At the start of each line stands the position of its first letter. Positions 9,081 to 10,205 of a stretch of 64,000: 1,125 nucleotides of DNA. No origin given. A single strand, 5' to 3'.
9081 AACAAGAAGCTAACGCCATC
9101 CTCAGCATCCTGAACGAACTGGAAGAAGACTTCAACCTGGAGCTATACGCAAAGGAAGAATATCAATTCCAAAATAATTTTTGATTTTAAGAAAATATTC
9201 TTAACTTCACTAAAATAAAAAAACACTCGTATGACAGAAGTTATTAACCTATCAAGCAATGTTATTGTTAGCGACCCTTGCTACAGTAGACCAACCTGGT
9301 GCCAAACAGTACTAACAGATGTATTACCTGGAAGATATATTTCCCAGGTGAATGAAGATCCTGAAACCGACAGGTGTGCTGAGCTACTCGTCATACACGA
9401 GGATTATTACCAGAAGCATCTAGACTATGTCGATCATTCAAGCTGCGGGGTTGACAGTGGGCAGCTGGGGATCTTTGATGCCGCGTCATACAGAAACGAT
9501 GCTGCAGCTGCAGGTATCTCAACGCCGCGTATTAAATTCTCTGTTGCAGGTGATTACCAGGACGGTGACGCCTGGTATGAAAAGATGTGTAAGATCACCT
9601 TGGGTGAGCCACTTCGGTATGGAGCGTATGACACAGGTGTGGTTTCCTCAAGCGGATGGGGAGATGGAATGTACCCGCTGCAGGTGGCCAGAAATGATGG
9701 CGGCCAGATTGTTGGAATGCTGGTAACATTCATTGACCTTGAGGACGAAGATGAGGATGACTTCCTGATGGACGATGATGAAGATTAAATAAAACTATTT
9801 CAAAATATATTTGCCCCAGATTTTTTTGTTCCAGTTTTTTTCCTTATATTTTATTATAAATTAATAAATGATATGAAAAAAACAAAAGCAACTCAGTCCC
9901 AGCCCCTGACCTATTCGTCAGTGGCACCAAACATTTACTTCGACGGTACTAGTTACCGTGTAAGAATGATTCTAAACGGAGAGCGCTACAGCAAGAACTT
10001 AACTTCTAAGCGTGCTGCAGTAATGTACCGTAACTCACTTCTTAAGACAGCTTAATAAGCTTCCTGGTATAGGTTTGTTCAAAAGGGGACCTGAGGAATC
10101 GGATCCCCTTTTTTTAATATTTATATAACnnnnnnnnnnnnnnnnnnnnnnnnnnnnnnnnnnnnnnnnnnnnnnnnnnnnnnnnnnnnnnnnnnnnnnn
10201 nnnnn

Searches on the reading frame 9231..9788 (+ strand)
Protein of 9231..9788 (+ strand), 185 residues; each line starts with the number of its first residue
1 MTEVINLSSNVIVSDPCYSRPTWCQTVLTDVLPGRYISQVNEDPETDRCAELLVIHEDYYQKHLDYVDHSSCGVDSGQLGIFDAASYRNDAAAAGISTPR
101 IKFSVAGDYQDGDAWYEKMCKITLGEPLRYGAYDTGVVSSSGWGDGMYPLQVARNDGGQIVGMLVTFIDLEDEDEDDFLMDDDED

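Call 10: search_protein_families(library=phrogs, proteins=[window:9231-9788:+])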
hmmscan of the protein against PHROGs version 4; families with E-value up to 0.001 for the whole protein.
window:9231-9788:+ (185 aa): 1 family
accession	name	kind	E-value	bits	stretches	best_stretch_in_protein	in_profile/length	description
phrog_5209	-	unknown function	0.00087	20.4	0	70-177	9-103/103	-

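Call 11: search_protein_families(library=pfam, proteins=[window:9231-9788:+])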
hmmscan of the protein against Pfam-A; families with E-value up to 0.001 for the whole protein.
window:9231-9788:+ (185 aa): 1 family
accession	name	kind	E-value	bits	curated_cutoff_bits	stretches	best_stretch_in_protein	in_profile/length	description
PF14025.11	DUF4241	-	3.4e-06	27.7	27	1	70-163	84-187/189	Protein of unknown function (DUF4241)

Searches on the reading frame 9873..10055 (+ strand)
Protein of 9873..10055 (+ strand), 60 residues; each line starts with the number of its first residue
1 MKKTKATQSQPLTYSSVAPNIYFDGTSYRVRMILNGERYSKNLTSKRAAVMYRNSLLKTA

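Call 83: search_protein_families(library=pfam, proteins=[window:9873-10055:+], max_evalue=10)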
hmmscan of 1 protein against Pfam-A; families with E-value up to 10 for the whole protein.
window:9873-10055:+ (60 aa): 0 families

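Call 84: search_protein_families(library=phrogs, proteins=[window:9873-10055:+], max_evalue=1)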
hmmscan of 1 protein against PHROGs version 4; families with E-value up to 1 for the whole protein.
window:9873-10055:+ (60 aa): 0 families

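Call 85: find_homologous_proteins(query=window:9873-10055:+, max_evalue=0.01)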
Query window:9873-10055:+ (60 aa): 38 proteins with E <= 0.01 among 38 candidates.
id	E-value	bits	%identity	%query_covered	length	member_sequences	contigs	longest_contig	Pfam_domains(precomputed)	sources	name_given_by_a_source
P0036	2.0e-30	119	98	100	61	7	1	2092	-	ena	-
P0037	4.6e-28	112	93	100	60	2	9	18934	-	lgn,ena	-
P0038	1.3e-24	101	87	100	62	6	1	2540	-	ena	-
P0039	1.3e-24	101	87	100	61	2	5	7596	-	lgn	-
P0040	2.5e-24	100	85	100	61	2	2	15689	-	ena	-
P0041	2.6e-24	100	85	100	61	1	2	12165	-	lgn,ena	-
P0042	3.3e-24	100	85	100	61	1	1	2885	-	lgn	-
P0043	2.6e-23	97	84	100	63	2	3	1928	-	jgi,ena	-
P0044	3.9e-23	97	85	100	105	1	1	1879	-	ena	-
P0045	8.1e-23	96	84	100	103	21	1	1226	-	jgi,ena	jgi:hypothetical protein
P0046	8.2e-23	96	82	100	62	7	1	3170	-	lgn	-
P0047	1.1e-22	95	80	100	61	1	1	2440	-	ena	-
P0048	1.5e-22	95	84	100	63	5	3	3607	-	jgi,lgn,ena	jgi:hypothetical protein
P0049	2.3e-22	94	80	100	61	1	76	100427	-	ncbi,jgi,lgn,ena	jgi:hypothetical protein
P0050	5.5e-22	93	79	100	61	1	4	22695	-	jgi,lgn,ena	-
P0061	1.0e-17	80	74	88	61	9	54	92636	-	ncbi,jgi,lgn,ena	jgi:hypothetical protein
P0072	6.5e-10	56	59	88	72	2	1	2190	-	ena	-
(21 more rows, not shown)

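Call 88: search_solved_structures(query=A4, max_evalue=10, show_alignments=3)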
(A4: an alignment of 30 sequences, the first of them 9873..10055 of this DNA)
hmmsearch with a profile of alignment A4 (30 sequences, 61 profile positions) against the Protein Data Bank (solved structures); distinct sequences matched with E-value up to 10: 2.
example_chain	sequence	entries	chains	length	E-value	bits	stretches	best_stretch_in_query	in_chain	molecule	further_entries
3o7b_A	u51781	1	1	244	1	12.2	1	7-26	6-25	Ribosome biogenesis Nep1 RNA methyltransferase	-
8tm1_H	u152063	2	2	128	4.1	10.3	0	11-30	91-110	N3-1 Fab heavy chain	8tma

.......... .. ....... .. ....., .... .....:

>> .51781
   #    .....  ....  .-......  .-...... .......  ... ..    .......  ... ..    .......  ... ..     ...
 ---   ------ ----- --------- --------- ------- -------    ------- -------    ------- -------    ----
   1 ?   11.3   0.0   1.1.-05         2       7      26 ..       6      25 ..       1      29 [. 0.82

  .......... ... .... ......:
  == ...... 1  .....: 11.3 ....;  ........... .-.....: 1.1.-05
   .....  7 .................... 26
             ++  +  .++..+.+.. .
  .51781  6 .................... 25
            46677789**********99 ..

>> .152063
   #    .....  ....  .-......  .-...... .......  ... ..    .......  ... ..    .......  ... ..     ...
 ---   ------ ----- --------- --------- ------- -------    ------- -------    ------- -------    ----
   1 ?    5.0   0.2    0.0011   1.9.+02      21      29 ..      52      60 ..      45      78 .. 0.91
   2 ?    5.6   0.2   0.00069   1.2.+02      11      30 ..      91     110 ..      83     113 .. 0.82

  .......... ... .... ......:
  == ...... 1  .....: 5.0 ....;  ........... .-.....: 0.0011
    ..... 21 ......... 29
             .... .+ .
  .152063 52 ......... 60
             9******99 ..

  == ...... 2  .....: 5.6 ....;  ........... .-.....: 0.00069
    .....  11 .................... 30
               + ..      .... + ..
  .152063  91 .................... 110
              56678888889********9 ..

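Call 90: predict_structure(alignment_id=A4)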
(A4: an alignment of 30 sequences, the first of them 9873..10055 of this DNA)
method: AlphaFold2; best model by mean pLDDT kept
length: 60 residues; sequences in the alignment: 30
mean_pLDDT: 86.3   pTM: 0.65
mean pLDDT of the five models: 86.3, 85.8, 83.8, 83.5, 80.3
residues with pLDDT >= 90: 43; 70-90: 7; 50-70: 8; < 50: 2
segments of 3 or more residues with pLDDT < 50: none
pLDDT, mean of each block of 10 residues (from residue 1): 56 90 95 93 96 88
secondary structure, 60 per line:
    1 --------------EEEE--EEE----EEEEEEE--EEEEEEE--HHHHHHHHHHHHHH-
elements in order: E15-18 E21-23 E28-34 E37-43 H46-59

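Call 103: search_protein_representatives(alignment_id=A4)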
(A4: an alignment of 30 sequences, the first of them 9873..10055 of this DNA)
Query: 30 sequences, 61 profile positions. Proteins with E-value up to 0.001 (for the whole library): 97; up to 1e-10: 34; up to 1e-30: 0. The best 97 are listed.
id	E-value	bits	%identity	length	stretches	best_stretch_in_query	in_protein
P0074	1.3e-21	92.0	-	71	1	3-60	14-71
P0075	9.6e-20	86.0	-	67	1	5-59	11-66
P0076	9.3e-19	82.9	-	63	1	3-59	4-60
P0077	8.7e-18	79.8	-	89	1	3-58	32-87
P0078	3.4e-17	77.8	-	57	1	8-57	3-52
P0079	1.2e-16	76.2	-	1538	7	10-39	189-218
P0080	2.3e-16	75.2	-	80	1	2-60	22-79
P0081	3.9e-16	74.5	-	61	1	1-59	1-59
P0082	4.7e-16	74.2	-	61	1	3-51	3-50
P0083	2.2e-15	72.1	-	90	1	7-60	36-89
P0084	9.9e-15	70.0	-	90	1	8-60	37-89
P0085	1.3e-14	69.6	-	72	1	7-60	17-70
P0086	6.2e-14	67.4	-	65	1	6-57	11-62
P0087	9.1e-14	66.9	-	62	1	1-59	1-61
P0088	2.5e-13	65.5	-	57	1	9-60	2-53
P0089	4.7e-13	64.6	-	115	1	5-57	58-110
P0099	7.6e-12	60.7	-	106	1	4-55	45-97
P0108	1.6e-10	56.5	-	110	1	5-58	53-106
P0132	3.3e-07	45.9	-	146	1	1-52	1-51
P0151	2.5e-05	39.9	-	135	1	9-59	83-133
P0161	1.3e-04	37.6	-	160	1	9-59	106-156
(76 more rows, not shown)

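Call 104: search_protein_families(library=pfam, proteins=[P0074, P0075, P0077, P0083, P0089, P0099, P0108, P0132, P0151, P0161], max_evalue=1)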
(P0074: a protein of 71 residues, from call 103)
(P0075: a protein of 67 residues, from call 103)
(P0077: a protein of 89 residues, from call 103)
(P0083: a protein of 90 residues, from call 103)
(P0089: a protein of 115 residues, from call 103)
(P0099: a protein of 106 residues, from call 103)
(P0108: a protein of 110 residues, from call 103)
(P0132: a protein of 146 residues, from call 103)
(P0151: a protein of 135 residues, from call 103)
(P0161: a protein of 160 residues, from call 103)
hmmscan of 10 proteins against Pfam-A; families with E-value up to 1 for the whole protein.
P0074 (71 aa): 1 family
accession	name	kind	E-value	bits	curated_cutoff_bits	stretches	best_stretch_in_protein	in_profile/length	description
PF00035.32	dsrm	-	0.71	10.9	23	0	23-61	16-54/66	Double-stranded RNA binding motif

P0075 (67 aa): 0 families

P0077 (89 aa): 0 families

P0083 (90 aa): 1 family
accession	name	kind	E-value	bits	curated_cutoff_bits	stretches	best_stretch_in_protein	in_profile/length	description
PF25210.1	Kelch_FKB95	-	0.0065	16.6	70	1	13-60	7-54/268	FKB95, Kelch-repeats domain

P0089 (115 aa): 0 families

P0099 (106 aa): 0 families

P0108 (110 aa): 4 families
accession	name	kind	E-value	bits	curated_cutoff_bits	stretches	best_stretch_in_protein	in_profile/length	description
PF16616.10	PHC2_SAM_assoc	-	0.12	13.5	28.3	1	10-96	14-96/120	Unstructured region on Polyhomeotic-like protein 1 and 2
PF00949.27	Peptidase_S7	-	0.2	11.9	20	1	13-83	5-74/131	Peptidase S7, Flavivirus NS3 serine protease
PF17380.7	DUF5401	-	0.96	7.9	25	1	11-60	109-155/721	Family of unknown function (DUF5401)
PF07010.17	Endomucin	-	0.98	9.7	26.6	1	6-64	33-92/260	Endomucin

P0132 (146 aa): 3 families
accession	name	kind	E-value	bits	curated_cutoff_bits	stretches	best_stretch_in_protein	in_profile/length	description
PF23136.1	DUF7051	-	0.0047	17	27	1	75-140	42-106/254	Domain of unknown function (DUF7051)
PF11612.13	T2SSJ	-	0.098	13.4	28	1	24-70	66-111/140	Type II secretion system (T2SS), protein J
PF22730.1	NCC-H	-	0.11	12.7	27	1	105-113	7-15/29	NACHT C-terminal Cysteine and Histidine-containing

P0151 (135 aa): 1 family
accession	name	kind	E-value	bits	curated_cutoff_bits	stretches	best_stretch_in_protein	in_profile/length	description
PF01456.22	Mucin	-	0.037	14.5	34.7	1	33-84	40-93/143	Mucin-like glycoprotein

P0161 (160 aa): 1 family
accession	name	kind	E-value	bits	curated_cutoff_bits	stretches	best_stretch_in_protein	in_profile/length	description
PF00035.32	dsrm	-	0.036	15.1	23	1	112-147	14-54/66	Double-stranded RNA binding motif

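Call 106: fold_search(model_id=the predicted structure, library=pdb)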
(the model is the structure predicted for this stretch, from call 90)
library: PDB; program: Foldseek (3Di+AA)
matches with E <= 10: 448; with E <= 0.001: 0
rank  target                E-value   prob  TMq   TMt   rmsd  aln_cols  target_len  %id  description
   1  9g6k_LG               3.5e-01  0.95  0.56  0.25   3.4        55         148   18  LSU structure derived from the LSU sample of the mitoribosome from T. gondii. (released 2024-12-11)
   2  3jtz                  4.2e-01  0.84  0.51  0.42   3.5        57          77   18  Structure of the arm-type binding domain of HPI integrase (released 2009-10-06)
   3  3rmp_C                6.5e-01  0.84  0.55  0.46   3.3        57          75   16  Structural basis for the recognition of attP substrates by P4-like integrases (released 2012-04-25)
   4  3igm_B                7.9e-01  0.44  0.41  0.40  12.0        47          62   15  A 2.2A crystal structure of the AP2 domain of PF14_0633 from P. falciparum, bound as a domain-swapped dimer to its cog (released 2009-11-10)
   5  5dv7_C                8.4e-01  0.14  0.32  0.17  10.4        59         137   19  Crystal Structure of NF90 tandem dsRBDs with dsRNA (released 2016-01-13)
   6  9fi8_HR               9.5e-01  0.38  0.46  0.23   4.9        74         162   18  SSU(head) structure derived from the SSU sample of the mitoribosome from T. gondii. (released 2024-12-11)
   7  3reb_C                1.1e+00  0.23  0.37  0.22   7.0        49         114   14  HIV-1 Nef protein in complex with engineered Hck-SH3 domain (released 2011-06-01)
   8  3sr2_H                1.3e+00  0.08  0.27  0.08  13.4        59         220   19  Crystal Structure of Human XLF-XRCC4 Complex (released 2011-07-20)
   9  9ph4_F                1.5e+00  0.06  0.23  0.06  16.6        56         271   18  Cryo-EM structure of COP9 signalosome in complex with CSN5i-1a (released 2025-12-03)
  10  9hqv_Yn               1.6e+00  0.84  0.58  0.19   2.5        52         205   21  Cryo-EM structure of the small subunit of the mitochondrial ribosome from Toxoplasma gondii (released 2025-06-11)
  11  9q6a_B                1.6e+00  0.08  0.26  0.09  10.4        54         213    9  Crystal structure of octameric COMMD-like protein MBK5214510 from Flavobacteriaceae bacterium (released 2025-10-01)
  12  3sr2_D                1.7e+00  0.03  0.16  0.06  16.7        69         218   14  Crystal Structure of Human XLF-XRCC4 Complex (released 2011-07-20)
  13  3vu1_A                1.8e+00  0.21  0.33  0.06   3.8        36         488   14  Crystal structure of the C-terminal globular domain of oligosaccharyltransferase (PhAglB-L, O74088_PYRHO) from Pyrococ (released 2013-01-23)
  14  4emz_C                1.8e+00  0.14  0.33  0.17   5.7        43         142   14  HIV-1 Nef in complex with MHC-I cytoplasmic domain and Mu1 adaptin subunit of AP1 adaptor (second domain) (released 2012-06-20)
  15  8syj_B                1.8e+00  0.14  0.33  0.14  10.8        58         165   14  Structure of apurinic/apyrimidinic DNA lyase TK0353 from Thermococcus kodakarensis (Iodide crystal form) (released 2023-12-06)
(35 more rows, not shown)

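Call 107: find_encoding_contigs(protein=P0072, flank=5000, max_places=2)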
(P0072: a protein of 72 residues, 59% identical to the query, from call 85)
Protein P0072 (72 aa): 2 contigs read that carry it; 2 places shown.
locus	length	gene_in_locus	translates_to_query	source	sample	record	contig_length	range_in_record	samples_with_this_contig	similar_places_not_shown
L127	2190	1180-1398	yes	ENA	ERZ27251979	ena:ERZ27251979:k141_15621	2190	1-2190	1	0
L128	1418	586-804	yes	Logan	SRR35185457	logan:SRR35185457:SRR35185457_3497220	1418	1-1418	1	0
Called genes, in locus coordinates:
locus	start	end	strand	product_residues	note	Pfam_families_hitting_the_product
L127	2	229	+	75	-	?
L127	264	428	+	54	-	-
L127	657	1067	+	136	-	-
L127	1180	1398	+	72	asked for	-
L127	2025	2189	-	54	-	?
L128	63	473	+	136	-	-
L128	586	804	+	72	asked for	-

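Call 108: find_encoding_contigs(protein=P0061, flank=6000, max_places=1)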
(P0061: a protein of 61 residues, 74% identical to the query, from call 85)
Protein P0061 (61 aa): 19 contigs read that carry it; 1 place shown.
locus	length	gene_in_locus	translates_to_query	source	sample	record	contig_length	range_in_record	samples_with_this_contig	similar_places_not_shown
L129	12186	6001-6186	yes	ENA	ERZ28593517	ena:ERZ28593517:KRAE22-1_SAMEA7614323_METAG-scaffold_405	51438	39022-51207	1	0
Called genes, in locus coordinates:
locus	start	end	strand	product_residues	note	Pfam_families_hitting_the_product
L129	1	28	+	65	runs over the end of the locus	-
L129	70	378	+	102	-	-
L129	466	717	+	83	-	-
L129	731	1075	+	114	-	PF12957:DUF3846 (weak)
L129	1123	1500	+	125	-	-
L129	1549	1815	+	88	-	-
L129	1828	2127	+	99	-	-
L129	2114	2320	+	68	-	-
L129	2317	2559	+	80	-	-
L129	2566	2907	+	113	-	-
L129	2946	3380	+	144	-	PF21866:DUF6915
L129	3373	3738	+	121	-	-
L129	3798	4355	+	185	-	-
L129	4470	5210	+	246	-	PF17338:GP88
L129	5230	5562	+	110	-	-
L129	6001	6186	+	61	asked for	-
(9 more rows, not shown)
